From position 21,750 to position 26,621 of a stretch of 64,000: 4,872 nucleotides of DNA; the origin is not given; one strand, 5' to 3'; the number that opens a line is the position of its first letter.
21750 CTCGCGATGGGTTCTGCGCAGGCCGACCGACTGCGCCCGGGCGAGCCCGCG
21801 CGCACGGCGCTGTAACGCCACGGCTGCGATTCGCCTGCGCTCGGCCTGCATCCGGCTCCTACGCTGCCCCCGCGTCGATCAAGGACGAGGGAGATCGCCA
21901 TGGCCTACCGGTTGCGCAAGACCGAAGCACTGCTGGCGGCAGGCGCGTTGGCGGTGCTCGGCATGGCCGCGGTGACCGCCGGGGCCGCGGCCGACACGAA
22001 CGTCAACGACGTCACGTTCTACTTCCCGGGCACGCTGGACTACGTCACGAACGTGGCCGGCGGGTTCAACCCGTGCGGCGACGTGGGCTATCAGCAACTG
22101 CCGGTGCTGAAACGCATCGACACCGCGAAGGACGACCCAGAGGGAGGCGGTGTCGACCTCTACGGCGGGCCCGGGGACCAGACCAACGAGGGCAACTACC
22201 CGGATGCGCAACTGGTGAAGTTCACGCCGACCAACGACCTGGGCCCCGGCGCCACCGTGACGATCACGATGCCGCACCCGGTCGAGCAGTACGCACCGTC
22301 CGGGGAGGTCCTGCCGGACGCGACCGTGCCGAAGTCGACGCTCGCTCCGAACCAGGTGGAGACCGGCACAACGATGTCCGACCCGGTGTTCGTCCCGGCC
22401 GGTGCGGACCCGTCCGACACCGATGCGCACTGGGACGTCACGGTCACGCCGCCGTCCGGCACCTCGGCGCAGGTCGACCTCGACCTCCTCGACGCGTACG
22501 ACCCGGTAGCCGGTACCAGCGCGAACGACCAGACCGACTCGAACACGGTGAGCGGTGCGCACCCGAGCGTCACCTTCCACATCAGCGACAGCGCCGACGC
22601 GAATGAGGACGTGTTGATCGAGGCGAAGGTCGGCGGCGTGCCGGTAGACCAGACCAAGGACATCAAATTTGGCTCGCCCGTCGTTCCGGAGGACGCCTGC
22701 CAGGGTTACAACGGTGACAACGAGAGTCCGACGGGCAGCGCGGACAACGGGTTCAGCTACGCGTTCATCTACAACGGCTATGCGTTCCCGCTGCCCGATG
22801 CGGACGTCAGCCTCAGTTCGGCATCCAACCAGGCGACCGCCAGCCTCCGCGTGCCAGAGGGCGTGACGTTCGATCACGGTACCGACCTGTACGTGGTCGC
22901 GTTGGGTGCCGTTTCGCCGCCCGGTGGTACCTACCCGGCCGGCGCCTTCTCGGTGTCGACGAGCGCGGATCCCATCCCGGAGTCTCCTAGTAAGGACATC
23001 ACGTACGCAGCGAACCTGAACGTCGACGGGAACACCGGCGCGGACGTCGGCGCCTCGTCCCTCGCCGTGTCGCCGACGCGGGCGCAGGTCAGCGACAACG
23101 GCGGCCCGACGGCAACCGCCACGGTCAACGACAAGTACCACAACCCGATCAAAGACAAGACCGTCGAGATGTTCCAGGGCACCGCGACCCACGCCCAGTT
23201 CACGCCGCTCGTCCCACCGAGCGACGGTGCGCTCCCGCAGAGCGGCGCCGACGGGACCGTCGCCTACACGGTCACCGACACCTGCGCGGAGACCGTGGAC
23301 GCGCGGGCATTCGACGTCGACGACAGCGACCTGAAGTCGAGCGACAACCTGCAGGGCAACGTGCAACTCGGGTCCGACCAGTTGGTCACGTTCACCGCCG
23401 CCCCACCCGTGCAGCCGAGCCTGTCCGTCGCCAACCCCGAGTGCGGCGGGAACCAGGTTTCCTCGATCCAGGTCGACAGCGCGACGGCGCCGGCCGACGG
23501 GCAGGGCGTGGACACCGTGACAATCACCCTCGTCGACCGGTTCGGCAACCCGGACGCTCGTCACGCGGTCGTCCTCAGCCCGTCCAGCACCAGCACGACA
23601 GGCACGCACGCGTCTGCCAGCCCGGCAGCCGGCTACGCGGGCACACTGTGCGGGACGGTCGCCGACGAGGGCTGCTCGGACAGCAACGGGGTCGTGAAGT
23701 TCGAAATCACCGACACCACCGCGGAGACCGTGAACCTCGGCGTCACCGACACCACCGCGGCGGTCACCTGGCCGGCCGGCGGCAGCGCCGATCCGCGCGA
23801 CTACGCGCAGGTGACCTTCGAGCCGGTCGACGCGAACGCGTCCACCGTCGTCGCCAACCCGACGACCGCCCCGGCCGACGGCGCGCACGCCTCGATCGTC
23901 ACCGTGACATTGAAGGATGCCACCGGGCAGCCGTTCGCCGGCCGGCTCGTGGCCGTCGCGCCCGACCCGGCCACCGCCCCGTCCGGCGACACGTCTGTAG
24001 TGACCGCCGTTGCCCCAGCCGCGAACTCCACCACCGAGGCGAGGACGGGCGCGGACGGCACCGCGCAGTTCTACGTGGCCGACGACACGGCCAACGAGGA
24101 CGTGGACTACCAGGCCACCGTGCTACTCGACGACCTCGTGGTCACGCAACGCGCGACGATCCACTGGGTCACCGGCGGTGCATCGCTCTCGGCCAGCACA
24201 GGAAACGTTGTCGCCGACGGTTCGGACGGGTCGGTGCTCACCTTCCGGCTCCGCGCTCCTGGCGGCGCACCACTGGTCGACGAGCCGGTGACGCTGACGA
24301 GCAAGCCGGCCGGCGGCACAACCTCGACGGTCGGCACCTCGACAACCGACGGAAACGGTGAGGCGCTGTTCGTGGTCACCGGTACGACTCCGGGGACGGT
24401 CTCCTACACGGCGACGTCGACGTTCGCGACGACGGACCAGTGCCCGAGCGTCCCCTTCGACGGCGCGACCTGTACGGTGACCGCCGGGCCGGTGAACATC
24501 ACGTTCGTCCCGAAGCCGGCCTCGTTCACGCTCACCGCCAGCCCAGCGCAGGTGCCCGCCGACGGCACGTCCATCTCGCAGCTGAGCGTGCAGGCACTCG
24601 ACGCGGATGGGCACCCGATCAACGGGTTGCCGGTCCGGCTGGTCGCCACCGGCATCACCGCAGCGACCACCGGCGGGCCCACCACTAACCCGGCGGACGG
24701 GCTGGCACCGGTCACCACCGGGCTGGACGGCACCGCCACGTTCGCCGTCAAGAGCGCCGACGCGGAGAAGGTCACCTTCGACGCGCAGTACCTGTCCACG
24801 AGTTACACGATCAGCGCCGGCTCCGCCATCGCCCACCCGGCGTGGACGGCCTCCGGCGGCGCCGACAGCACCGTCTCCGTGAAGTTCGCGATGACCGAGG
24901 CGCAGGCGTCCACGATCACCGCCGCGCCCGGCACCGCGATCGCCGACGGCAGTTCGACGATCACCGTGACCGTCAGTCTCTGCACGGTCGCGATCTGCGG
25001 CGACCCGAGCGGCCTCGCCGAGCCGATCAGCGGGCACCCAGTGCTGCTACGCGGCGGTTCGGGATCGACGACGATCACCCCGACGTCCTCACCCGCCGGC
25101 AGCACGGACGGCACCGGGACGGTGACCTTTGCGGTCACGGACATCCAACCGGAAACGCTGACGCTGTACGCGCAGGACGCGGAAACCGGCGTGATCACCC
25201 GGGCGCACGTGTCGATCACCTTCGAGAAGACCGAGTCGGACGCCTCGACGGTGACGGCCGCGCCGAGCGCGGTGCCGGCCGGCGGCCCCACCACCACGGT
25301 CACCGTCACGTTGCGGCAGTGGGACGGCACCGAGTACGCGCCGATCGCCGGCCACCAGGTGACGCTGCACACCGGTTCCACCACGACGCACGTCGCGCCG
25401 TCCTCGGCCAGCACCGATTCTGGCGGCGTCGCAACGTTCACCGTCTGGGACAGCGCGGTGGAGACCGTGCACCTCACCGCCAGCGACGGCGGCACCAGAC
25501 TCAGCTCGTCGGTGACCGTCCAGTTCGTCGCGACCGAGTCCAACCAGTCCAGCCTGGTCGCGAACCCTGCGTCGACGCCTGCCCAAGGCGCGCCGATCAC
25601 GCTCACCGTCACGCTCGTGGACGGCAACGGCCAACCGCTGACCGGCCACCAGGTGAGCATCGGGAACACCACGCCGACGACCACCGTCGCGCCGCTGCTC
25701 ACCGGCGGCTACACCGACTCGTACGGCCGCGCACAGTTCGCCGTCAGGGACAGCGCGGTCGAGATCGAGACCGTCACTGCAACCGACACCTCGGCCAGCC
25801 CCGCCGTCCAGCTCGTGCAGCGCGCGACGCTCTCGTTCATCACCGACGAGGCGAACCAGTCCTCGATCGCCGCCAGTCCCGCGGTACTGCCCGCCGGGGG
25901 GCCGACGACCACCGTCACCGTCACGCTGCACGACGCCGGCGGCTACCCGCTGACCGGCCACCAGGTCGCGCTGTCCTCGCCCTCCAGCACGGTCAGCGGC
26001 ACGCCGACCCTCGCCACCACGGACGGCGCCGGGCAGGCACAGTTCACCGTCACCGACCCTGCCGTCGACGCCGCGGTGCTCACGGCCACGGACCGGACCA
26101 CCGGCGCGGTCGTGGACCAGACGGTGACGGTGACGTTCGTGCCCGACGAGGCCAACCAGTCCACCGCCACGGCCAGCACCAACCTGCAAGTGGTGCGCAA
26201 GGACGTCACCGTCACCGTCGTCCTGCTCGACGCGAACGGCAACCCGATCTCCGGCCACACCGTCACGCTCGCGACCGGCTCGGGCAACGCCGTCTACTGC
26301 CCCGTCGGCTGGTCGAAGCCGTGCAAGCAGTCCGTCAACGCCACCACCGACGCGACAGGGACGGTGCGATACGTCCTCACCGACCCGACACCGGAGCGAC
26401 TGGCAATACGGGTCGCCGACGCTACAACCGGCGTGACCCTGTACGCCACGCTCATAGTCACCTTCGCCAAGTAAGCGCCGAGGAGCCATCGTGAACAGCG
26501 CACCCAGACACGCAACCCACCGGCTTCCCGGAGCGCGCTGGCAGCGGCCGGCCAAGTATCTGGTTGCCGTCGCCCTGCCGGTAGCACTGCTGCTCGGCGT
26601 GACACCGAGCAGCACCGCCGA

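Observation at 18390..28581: SARP/AfsR-type regulator coupled to a secreted three-gene Big_1 / hendecad coiled-coil / lipoprotein module, abutting tRNA-Arg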

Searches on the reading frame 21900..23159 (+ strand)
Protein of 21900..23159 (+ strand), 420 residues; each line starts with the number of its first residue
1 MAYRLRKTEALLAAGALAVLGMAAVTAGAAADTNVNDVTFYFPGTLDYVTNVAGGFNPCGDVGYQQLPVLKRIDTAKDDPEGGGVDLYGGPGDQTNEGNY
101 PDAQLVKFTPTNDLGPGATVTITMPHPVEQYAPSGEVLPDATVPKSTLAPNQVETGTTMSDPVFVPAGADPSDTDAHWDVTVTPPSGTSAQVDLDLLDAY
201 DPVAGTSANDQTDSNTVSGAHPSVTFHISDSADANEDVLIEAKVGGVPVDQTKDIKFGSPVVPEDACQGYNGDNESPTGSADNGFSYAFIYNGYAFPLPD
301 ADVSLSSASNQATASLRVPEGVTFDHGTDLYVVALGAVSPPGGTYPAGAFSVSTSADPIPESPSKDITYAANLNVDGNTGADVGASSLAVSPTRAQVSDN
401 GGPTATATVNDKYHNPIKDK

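Call 37: search_protein_families(library=pfam, proteins=[window:21900-23159:+], max_evalue=5)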
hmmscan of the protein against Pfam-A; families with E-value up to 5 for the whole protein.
window:21900-23159:+ (420 aa): 2 families
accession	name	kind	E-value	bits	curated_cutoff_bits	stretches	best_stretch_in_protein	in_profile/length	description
PF05736.17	OprF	-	0.17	12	23.5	0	193-234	64-107/184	OprF membrane domain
PF02369.22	Big_1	-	1.5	9.4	34.9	1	386-419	2-35/93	Bacterial Ig-like domain (group 1)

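Call 56: search_solved_structures(query=A4, max_evalue=10)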
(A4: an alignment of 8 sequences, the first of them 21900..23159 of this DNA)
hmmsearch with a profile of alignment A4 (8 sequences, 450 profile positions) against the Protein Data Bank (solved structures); distinct sequences matched with E-value up to 10: 1.
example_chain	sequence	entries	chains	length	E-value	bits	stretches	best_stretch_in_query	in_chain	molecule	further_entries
1epa_A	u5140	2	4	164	0.099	15.1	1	219-261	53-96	EPIDIDYMAL RETINOIC ACID-BINDING PROTEIN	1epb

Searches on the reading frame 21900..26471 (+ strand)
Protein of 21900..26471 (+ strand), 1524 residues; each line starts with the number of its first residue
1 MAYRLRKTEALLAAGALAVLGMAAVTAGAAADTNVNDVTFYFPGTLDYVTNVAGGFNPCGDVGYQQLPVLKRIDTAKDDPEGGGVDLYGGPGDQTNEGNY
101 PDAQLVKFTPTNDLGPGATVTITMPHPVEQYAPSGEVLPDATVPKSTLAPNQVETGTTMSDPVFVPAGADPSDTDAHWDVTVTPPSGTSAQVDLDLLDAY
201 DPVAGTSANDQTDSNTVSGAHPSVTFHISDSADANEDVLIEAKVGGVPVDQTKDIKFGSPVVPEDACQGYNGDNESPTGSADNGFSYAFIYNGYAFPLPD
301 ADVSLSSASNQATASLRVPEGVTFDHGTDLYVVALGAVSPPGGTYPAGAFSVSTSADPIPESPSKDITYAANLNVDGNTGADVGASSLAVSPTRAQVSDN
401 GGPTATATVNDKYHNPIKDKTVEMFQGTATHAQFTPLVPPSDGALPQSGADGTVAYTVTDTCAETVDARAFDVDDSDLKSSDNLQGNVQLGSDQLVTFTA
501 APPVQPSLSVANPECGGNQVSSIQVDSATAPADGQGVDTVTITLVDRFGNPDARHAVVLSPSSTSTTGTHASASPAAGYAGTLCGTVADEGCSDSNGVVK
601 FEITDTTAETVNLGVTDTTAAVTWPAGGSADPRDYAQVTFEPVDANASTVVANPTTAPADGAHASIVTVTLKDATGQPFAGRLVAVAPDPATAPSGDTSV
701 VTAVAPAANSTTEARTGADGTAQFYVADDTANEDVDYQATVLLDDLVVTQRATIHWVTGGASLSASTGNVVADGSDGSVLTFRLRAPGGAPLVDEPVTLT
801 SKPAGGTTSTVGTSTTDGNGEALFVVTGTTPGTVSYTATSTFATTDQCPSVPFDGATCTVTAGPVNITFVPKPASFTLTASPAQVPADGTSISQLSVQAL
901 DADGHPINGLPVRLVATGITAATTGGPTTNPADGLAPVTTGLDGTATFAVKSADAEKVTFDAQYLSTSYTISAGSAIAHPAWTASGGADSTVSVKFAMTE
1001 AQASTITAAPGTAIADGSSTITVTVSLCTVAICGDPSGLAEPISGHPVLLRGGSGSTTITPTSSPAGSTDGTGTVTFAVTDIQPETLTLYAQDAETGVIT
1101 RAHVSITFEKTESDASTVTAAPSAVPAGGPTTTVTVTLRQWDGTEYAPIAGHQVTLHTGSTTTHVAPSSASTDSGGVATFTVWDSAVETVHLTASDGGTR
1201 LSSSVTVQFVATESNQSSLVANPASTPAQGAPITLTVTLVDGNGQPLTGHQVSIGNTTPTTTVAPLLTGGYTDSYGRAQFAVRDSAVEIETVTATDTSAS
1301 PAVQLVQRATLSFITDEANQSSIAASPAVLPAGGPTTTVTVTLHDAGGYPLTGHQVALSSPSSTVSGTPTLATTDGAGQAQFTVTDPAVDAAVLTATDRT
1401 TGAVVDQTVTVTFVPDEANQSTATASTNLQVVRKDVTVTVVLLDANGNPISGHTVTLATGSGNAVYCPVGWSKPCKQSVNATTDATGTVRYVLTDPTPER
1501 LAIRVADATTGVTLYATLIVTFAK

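Call 8: search_protein_families(library=pfam, proteins=[window:21900-26471:+], max_evalue=0.01)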
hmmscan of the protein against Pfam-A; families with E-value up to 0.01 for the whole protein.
window:21900-26471:+ (1524 aa): 6 families
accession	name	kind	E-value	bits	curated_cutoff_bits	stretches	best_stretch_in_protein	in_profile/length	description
PF02369.22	Big_1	-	3.6e-68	226.2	34.9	10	762-841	3-81/93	Bacterial Ig-like domain (group 1)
PF09134.16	Invasin_D3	-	6.7e-45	152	33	8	1318-1415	2-97/98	Invasin, domain 3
PF17789.7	MG4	-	5.8e-17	62.2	24.7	1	1229-1309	12-86/95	Macroglobulin domain MG4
PF18565.7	Glyco_hydro2_C5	-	2.4e-06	27.8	32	0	877-960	2-90/103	Glycoside hydrolase family 2 C-terminal domain 5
PF00630.25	Filamin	-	3.5e-05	25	26.9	0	1430-1507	17-84/93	Filamin/ABP280 repeat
PF24025.1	Ig_DR_A0283-like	-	9.6e-05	23.1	27.1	0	1330-1388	1-56/102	DR_A0283-like, Ig-like domain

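Call 9: search_protein_families(library=ncbifam, proteins=[window:21900-26471:+], max_evalue=0.01)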
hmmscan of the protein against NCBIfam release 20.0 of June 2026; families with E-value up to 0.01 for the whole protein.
window:21900-26471:+ (1524 aa): 0 families

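Call 38: search_protein_families(library=padloc, proteins=[window:21900-26471:+], max_evalue=0.01)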
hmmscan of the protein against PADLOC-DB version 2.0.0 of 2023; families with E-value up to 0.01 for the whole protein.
window:21900-26471:+ (1524 aa): 0 families

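Call 89: search_protein_families(library=phrogs, proteins=[window:21900-26471:+], max_evalue=0.001)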
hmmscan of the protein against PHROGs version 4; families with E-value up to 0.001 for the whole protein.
window:21900-26471:+ (1524 aa): 1 family
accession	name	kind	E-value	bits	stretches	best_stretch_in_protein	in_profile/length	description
phrog_7803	-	unknown function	1.9e-17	63.1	1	640-1419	659-1309/1642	-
